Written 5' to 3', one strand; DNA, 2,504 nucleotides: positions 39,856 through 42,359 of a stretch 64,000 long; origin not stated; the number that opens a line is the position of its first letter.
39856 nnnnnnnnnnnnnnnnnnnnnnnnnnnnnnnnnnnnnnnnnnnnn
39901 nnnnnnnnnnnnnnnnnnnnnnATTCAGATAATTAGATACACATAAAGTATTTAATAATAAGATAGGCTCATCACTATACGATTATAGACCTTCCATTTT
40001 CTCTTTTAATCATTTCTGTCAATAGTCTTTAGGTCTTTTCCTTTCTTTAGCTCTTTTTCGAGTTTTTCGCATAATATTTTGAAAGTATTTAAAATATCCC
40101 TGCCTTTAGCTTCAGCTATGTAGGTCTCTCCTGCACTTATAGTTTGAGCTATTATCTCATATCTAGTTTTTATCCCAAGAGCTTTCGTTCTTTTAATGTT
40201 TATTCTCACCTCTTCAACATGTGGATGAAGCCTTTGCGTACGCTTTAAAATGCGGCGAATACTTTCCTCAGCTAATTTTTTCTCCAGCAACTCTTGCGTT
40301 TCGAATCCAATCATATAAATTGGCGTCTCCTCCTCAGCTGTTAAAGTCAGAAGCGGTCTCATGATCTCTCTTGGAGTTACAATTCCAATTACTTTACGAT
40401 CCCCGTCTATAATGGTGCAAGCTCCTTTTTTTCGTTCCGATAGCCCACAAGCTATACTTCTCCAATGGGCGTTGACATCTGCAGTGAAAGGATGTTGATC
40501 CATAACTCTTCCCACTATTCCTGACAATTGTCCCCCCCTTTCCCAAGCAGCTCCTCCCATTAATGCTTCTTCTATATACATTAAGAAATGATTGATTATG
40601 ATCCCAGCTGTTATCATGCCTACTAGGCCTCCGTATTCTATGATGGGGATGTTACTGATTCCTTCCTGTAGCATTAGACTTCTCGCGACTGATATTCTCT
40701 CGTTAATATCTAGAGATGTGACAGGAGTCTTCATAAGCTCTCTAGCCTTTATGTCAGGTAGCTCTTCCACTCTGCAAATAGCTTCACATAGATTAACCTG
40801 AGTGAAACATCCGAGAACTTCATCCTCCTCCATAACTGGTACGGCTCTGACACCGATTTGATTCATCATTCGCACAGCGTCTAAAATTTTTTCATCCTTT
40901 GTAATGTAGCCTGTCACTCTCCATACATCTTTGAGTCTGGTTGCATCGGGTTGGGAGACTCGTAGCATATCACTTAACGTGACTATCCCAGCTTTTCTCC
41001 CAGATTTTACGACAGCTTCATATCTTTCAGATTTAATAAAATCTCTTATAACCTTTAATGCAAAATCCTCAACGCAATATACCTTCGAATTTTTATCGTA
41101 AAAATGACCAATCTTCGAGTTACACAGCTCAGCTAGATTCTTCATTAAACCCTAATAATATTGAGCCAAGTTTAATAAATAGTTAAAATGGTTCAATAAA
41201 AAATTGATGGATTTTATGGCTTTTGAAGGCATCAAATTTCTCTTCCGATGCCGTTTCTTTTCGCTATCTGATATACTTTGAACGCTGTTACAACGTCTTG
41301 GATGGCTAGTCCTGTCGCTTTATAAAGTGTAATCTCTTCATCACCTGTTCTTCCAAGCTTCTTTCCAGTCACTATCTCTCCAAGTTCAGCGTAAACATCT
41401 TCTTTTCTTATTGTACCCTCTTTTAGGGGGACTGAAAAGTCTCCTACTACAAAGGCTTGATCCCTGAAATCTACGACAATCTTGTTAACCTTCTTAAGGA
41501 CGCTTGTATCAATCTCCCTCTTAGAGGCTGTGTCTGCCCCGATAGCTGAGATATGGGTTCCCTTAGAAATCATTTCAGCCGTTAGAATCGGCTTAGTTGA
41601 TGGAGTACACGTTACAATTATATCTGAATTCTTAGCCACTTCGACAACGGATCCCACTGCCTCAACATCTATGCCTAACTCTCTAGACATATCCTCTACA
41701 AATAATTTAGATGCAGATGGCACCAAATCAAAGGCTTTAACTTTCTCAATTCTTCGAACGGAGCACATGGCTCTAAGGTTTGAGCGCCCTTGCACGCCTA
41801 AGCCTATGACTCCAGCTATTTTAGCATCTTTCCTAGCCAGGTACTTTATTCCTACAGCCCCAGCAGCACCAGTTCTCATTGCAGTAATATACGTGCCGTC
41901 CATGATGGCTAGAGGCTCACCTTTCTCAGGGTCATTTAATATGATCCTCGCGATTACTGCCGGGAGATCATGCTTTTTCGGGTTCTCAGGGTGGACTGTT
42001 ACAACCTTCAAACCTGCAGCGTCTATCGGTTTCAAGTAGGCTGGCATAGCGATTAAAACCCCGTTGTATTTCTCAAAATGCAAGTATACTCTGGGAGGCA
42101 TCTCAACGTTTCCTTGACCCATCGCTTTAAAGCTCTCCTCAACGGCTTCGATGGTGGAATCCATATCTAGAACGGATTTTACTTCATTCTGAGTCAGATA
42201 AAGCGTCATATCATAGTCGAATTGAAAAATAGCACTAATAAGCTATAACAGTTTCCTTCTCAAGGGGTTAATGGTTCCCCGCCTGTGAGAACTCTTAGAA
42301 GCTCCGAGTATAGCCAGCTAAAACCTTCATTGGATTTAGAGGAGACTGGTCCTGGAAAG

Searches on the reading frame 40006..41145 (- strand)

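Call 17: search_protein_families(library=pfam, proteins=[window:40006-41145:-], max_evalue=0.001)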
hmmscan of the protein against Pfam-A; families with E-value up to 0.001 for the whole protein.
window:40006-41145:- (379 aa): 1 family
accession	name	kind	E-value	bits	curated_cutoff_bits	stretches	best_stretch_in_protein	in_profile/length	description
PF00571.33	CBS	-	4.9e-26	91.3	24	2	134-185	1-53/57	CBS domain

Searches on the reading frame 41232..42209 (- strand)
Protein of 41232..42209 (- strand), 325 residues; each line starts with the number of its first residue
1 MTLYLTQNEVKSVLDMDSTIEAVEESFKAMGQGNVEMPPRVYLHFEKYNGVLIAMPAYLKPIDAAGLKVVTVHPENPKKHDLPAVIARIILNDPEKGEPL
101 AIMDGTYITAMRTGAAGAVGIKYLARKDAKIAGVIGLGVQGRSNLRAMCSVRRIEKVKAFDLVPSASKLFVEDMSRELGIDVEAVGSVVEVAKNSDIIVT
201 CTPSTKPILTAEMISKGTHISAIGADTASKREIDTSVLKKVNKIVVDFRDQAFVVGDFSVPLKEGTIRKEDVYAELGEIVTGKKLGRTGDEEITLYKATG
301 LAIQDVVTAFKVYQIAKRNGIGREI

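Call 17: search_protein_families(library=pfam, proteins=[window:41232-42209:-], max_evalue=0.001)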
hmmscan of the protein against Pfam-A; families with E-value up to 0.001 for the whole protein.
window:41232-42209:- (325 aa): 2 families
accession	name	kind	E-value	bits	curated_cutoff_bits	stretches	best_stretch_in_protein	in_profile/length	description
PF02423.21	OCD_Mu_crystall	-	9.7e-98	327.4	24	1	4-317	5-311/314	Ornithine cyclodeaminase/mu-crystallin family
PF01488.26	Shikimate_DH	-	5.1e-05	23.8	24.3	1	132-242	15-126/138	Shikimate / quinate 5-dehydrogenase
